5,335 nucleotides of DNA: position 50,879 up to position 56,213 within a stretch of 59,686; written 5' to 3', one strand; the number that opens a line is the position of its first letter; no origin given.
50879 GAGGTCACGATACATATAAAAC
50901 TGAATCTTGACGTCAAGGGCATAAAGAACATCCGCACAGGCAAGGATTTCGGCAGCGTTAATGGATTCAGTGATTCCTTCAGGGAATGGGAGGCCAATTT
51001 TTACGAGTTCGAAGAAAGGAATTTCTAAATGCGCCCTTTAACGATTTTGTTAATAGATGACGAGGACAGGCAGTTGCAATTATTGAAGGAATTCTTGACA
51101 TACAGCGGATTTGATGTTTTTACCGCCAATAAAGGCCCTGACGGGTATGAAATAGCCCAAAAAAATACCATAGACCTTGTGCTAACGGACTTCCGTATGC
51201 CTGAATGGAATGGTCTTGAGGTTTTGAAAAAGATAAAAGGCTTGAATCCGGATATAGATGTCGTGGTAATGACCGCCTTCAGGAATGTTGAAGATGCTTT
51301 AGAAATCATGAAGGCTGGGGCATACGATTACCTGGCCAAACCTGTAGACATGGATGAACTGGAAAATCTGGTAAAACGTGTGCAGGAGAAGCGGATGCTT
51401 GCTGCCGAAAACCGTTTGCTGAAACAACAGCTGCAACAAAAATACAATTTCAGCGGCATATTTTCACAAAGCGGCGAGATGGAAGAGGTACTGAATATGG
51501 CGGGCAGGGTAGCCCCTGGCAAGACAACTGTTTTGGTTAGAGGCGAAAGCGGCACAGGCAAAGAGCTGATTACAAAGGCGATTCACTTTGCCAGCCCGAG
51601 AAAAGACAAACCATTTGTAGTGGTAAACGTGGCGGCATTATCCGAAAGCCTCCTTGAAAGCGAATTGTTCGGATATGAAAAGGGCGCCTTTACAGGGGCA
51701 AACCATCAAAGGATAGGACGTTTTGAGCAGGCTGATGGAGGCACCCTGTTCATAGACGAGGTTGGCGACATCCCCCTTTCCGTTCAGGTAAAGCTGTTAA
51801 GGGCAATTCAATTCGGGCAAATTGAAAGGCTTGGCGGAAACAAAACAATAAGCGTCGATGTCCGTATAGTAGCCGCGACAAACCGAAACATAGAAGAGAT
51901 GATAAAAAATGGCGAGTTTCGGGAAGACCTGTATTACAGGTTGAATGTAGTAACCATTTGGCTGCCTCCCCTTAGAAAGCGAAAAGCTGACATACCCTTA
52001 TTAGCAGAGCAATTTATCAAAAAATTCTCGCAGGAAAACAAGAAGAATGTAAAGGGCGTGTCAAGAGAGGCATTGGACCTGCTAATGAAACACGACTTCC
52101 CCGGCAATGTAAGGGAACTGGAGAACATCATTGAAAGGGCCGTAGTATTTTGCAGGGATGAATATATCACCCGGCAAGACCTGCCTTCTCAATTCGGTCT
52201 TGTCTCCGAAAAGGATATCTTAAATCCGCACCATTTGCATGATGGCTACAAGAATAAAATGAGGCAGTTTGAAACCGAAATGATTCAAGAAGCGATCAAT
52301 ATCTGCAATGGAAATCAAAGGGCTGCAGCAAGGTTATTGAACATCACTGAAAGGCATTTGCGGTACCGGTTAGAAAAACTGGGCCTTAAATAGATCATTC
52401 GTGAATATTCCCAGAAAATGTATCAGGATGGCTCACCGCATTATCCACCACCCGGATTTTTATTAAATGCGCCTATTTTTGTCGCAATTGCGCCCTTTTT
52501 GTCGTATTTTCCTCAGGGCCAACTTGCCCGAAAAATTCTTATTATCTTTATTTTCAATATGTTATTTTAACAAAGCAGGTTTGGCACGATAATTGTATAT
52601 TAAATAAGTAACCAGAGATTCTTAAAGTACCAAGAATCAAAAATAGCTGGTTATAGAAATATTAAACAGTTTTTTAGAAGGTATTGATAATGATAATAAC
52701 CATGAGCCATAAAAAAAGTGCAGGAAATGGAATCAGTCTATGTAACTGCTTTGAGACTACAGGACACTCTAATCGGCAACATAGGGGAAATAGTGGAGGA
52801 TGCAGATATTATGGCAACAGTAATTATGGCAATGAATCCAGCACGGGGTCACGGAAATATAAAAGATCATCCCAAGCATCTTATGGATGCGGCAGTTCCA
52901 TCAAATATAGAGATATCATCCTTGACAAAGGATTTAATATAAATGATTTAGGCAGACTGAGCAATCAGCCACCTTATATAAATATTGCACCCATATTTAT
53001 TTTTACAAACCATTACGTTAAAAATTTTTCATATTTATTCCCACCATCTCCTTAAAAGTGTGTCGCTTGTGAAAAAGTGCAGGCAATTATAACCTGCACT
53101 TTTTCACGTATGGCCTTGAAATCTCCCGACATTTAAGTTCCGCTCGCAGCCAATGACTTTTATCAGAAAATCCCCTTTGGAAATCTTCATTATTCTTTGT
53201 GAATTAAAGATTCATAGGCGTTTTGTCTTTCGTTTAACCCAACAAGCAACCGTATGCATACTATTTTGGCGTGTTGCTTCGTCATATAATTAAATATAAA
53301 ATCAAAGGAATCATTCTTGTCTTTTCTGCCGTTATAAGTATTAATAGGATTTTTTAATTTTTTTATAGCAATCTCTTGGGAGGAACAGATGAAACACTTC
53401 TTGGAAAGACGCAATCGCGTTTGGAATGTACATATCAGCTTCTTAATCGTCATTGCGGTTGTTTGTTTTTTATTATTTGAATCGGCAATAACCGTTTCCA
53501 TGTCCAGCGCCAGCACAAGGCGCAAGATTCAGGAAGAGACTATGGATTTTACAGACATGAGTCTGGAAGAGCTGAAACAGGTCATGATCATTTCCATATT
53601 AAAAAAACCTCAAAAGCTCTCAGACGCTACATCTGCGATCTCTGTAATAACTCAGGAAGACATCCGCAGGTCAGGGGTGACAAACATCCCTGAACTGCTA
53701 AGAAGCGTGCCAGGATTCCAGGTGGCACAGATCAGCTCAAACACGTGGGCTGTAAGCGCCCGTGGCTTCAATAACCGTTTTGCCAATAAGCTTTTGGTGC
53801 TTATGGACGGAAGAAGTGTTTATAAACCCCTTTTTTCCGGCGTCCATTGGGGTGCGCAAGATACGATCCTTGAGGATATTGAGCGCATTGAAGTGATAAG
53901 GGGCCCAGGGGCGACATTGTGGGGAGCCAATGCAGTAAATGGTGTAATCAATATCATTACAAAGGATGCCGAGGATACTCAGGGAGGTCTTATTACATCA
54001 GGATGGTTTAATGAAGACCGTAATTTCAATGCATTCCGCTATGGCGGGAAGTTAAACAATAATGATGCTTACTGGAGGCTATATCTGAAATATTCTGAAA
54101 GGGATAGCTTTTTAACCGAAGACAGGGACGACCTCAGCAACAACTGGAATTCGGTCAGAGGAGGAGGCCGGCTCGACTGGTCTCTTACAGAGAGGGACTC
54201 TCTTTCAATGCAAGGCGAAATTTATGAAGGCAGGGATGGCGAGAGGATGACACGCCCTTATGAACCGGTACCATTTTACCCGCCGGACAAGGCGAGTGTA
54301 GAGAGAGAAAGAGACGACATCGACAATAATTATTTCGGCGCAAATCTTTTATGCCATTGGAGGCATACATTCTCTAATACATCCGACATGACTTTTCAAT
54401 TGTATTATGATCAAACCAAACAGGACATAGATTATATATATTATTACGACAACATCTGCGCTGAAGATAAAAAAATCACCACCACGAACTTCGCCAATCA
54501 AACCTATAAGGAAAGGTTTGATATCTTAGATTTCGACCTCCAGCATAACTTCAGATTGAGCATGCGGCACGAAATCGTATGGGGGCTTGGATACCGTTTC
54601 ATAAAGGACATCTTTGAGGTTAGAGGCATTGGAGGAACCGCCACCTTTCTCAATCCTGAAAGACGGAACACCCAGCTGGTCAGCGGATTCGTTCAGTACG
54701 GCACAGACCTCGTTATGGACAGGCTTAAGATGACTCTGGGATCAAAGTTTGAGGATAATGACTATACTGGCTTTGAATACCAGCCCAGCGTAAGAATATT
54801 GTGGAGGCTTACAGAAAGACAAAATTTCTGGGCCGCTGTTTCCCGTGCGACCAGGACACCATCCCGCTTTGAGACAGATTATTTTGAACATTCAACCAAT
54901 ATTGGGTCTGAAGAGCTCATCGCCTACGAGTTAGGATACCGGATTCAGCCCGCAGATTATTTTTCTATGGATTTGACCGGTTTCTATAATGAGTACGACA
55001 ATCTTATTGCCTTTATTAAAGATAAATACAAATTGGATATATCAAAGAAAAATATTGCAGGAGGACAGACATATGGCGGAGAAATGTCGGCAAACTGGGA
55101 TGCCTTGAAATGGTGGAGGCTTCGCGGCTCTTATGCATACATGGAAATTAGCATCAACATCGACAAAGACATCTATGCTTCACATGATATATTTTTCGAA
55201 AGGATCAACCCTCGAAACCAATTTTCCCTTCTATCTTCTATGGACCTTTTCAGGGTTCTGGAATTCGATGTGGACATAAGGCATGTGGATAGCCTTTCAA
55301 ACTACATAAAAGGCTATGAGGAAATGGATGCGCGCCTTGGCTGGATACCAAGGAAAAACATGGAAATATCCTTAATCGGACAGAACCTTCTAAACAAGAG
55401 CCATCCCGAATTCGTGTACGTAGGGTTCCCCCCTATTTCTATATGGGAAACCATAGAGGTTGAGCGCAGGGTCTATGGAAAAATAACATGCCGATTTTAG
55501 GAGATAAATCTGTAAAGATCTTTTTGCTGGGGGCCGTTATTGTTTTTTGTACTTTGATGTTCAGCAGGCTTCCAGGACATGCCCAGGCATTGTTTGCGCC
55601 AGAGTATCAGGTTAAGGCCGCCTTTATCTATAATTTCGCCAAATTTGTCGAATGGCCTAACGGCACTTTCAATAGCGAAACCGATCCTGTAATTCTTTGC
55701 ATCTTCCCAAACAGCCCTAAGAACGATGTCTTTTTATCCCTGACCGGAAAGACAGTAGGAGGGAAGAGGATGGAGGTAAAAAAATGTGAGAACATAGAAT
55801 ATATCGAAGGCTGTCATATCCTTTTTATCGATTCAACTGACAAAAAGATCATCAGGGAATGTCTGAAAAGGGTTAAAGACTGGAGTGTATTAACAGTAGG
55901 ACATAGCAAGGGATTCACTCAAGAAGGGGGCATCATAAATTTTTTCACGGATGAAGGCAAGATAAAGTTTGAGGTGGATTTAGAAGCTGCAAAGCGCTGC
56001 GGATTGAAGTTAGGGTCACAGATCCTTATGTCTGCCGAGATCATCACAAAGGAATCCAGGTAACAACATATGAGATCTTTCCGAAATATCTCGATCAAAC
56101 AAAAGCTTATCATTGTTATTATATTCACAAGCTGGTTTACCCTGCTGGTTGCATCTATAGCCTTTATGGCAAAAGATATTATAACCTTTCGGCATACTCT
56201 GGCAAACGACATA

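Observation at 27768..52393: Candidate extracellular electron-transfer / surface redox locus: three giant multihaem cytochromes, two huge beta-rich surface proteins, an exported GH42-like protein and a sigma-54 activator, with no porin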

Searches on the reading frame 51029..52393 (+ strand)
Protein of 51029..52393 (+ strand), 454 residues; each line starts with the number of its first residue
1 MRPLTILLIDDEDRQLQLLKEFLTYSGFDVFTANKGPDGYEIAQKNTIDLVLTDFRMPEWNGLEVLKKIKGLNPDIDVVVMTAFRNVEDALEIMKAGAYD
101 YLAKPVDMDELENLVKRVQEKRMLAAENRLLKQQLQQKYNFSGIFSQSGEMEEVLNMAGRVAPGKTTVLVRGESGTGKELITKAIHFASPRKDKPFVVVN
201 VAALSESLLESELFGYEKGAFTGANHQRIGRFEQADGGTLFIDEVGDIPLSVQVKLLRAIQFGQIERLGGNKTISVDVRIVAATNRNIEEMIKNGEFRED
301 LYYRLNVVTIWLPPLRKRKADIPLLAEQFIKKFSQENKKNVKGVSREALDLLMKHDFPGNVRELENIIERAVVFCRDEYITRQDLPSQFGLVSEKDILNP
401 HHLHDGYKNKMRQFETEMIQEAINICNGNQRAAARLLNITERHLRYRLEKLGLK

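Call 4: search_protein_families(library=pfam, proteins=[window:51029-52393:+], max_evalue=0.01)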
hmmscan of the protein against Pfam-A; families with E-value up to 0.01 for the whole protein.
window:51029-52393:+ (454 aa): 9 families
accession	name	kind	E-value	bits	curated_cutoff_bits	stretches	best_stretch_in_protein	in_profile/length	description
PF00158.32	Sigma54_activat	-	3.3e-71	238.8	20.2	1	145-310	2-167/168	Sigma-54 interaction domain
PF00072.30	Response_reg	-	9.8e-30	103.4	30.2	1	6-115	1-110/111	Response regulator receiver domain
PF25601.1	AAA_lid_14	-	8.3e-29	99.7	27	1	316-389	1-74/87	AAA+ ATPase lid domain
PF14532.12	Sigma54_activ_2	-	2.9e-16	60.4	25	1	159-315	15-138/138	Sigma-54 interaction domain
PF02954.25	HTH_8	-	3.5e-11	43.1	22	1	411-451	2-42/42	Bacterial regulatory protein, Fis family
PF07728.20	AAA_5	-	3.8e-05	24.1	22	1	168-287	2-124/139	AAA domain (dynein-related subfamily)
PF07724.20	AAA_2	-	0.00014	22.4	27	1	166-297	4-136/166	AAA domain (Cdc48 subfamily)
PF09607.16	BrkDBD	-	0.0012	19.1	23.4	1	421-445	19-43/58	Brinker DNA-binding domain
PF01078.27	Mg_chelatase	-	0.0032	17.4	20.3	0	162-285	19-157/207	Magnesium chelatase, subunit ChlI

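Call 5: search_protein_families(library=ncbifam, proteins=[window:51029-52393:+], max_evalue=0.01)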
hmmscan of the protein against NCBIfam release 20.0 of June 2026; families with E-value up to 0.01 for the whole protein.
window:51029-52393:+ (454 aa): 119 families (the best 25 are shown)
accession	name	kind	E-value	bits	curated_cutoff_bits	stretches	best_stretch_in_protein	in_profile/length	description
NF008469.0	PRK11361.1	equivalog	3.6e-145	484.2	714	1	5-453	6-456/461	acetoacetate metabolism transcriptional regulator AtoC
NF007689.0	PRK10365.1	equivalog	1.2e-132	442.8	760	1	5-447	7-438/441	sigma-54-dependent response regulator transcription factor ZraR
TIGR01818.1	ntrC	equivalog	7.7e-127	423.9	558.6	1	6-422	1-414/463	nitrogen regulation protein NR(I)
TIGR02915.1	PEP_resp_reg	equivalog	1.5e-125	419.5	502.6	1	7-454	2-445/445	PEP-CTERM-box response regulator transcription factor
TIGR01817.1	nifA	equivalog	1.7e-120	403.3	528.85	1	113-388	169-441/534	nif-specific transcriptional activator NifA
NF041552.1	TF_PrdR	equivalog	1e-113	380.7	795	1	102-450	228-575/577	sigma-54 dependent transcriptional regulator PrdR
NF011695.0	PRK15115.1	equivalog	4.7e-110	368.4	763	1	3-437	6-422/445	two-component system response regulator GlrR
NF008176.1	PRK10923.1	equivalog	3.4e-109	365.5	620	1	5-422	5-417/469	nitrogen regulation protein NR(I)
NF041946.1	LuxO_transreg_Vib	equivalog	4.3e-109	365.4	800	1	14-446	7-455/463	quorum-sensing sigma-54 dependent transcriptional regulator LuxO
NF049963.1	RespRegFlgRCampy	domain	1.8e-104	350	750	1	46-450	43-426/429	fla regulon two-component system response regulator FlgR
NF051870.1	NAssimRespRegNtrX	equivalog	9.7e-100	334.6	600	1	5-453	3-452/452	nitrogen assimilation response regulator NtrX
NF050807.1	TransRegFlbDCaul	equivalog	6.4e-99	331.8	750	1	46-450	44-437/454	sigma-54-dependent transcriptional regulator FlbD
NF003451.0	PRK05022.1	equivalog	1.6e-96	324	476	1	115-454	165-511/512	nitric oxide reductase transcriptional regulator NorR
NF038308.1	RNA_repair_RtcR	equivalog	1.6e-94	317.7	650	1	87-451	123-516/530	RNA repair transcriptional activator RtcR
TIGR02974.1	phageshock_pspF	equivalog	1.2e-92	310.7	443.55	2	147-376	4-234/336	phage shock protein operon transcriptional activator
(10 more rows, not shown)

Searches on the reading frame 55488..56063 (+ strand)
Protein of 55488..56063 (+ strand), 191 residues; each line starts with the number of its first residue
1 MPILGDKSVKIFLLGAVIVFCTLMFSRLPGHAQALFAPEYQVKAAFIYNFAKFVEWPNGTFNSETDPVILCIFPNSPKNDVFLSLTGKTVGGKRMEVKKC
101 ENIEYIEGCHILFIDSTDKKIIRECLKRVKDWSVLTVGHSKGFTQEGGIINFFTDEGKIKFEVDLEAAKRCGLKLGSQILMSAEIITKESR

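Call 6: search_protein_families(library=pfam, proteins=[window:55488-56063:+], max_evalue=0.001)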
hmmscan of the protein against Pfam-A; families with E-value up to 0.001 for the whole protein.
window:55488-56063:+ (191 aa): 1 family
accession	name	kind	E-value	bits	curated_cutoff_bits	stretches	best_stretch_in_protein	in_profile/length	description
PF13689.11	DUF4154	-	3.9e-40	137.7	24.9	1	40-183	1-142/143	YfiR/HmsC-like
